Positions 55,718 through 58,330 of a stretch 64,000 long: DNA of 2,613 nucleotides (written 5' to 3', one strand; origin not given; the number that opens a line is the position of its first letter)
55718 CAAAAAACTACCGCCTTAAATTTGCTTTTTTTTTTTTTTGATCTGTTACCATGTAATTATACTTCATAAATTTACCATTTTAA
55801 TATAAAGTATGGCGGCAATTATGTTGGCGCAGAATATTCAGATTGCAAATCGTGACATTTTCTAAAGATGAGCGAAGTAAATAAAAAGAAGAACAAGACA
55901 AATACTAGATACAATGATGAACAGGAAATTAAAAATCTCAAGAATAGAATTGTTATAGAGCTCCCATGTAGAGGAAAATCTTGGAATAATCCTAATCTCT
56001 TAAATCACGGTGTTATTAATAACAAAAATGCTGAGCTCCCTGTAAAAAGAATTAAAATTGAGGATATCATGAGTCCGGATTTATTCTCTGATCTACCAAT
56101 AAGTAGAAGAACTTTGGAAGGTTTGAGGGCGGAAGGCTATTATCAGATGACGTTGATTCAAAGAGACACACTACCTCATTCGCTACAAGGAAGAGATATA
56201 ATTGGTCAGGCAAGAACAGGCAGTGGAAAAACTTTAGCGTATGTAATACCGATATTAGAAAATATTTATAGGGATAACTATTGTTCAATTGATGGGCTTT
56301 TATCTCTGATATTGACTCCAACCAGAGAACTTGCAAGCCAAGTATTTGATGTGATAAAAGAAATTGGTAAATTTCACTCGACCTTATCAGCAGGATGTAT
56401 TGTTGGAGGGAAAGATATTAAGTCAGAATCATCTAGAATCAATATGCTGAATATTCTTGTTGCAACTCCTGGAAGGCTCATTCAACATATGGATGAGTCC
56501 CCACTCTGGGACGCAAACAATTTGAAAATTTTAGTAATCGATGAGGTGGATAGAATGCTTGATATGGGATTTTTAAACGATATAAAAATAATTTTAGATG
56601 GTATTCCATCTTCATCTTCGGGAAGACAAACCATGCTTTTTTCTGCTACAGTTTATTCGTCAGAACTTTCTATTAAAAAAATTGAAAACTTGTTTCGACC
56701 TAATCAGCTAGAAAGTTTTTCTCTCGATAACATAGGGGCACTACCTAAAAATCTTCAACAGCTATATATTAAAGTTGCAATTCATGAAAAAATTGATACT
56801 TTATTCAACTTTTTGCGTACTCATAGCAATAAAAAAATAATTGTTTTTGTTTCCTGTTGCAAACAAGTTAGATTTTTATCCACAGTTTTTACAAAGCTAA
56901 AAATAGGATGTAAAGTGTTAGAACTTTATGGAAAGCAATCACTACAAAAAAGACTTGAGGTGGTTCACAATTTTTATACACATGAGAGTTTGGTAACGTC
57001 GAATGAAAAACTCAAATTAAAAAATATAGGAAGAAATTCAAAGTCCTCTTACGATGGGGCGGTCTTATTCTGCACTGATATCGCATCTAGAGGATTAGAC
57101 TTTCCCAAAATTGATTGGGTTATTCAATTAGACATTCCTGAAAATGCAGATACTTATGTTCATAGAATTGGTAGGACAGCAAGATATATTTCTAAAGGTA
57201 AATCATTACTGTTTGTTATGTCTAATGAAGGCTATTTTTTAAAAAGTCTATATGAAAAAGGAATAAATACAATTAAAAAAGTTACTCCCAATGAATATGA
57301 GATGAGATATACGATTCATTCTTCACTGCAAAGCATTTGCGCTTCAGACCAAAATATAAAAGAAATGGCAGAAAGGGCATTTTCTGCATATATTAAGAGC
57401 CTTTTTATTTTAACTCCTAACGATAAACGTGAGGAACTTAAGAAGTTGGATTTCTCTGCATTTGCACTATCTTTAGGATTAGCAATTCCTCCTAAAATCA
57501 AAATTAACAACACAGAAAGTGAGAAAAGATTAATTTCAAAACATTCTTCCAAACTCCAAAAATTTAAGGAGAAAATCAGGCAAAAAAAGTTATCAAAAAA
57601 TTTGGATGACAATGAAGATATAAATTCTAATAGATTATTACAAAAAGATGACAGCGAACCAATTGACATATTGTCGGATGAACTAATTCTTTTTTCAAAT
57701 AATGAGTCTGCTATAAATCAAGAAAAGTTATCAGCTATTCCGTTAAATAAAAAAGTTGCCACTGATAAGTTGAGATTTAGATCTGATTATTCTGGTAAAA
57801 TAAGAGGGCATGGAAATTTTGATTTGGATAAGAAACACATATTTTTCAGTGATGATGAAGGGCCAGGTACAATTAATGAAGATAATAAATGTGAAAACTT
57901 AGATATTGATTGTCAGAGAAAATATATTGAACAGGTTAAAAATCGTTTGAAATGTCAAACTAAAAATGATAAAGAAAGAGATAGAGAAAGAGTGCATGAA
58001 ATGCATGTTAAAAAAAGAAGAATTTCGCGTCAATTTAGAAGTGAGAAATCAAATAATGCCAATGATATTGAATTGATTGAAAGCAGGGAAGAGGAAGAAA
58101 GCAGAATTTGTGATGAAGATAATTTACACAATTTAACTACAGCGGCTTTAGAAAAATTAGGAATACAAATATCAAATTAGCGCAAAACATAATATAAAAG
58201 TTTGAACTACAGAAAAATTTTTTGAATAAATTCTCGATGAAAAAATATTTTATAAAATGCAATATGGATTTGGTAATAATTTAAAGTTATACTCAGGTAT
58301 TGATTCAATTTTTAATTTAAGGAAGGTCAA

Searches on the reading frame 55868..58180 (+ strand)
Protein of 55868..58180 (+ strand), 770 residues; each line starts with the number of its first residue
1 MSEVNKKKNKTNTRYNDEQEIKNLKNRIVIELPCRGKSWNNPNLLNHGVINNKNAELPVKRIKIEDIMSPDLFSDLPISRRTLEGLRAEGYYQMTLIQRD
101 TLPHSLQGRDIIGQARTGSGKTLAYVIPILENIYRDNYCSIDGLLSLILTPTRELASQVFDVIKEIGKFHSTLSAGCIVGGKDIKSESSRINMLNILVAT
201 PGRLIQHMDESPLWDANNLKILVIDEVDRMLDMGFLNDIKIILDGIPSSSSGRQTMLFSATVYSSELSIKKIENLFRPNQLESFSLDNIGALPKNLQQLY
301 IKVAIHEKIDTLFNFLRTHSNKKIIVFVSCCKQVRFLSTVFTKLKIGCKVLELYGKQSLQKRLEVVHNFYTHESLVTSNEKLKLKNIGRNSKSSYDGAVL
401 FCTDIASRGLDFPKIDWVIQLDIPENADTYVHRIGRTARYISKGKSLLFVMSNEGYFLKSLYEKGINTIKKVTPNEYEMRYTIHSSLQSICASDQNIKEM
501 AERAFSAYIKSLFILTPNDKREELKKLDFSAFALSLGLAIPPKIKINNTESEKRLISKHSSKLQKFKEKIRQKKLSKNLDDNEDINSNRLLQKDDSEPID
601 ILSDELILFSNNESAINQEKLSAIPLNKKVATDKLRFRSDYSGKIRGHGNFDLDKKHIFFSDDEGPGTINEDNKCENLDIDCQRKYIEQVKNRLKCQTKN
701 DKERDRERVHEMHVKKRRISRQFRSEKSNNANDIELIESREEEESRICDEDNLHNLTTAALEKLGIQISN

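Call 10: find_encoding_contigs(protein=window:55868-58180:+, flank=10000, max_places=4)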
Protein window:55868-58180:+ (770 aa): 5 contigs read that carry it; 1 place shown.
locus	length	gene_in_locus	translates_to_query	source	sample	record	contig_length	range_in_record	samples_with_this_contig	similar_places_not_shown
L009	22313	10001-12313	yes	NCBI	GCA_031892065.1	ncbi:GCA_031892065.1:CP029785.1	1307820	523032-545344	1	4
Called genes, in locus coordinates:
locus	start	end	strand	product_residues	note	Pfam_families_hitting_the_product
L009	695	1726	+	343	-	PF11677:DUF3273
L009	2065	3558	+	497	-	PF01866:Diphthamide_syn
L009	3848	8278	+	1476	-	PF00628:PHD (weak), PF21743:PTM_DIR17_Tudor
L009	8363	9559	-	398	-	PF00249:Myb_DNA-binding, PF13921:Myb_DNA-bind_6, PF00249:Myb_DNA-binding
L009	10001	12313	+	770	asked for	PF00270:DEAD, PF04851:ResIII (weak), PF00271:Helicase_C, PF13959:CTE_SPB4 (weak)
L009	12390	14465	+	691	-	-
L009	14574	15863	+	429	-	PF08320:PIG-X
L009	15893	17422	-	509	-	PF03372:Exo_endo_phos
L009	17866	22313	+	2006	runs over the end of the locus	PF27562:APC1_4th, PF21282:APC1_3rd (weak)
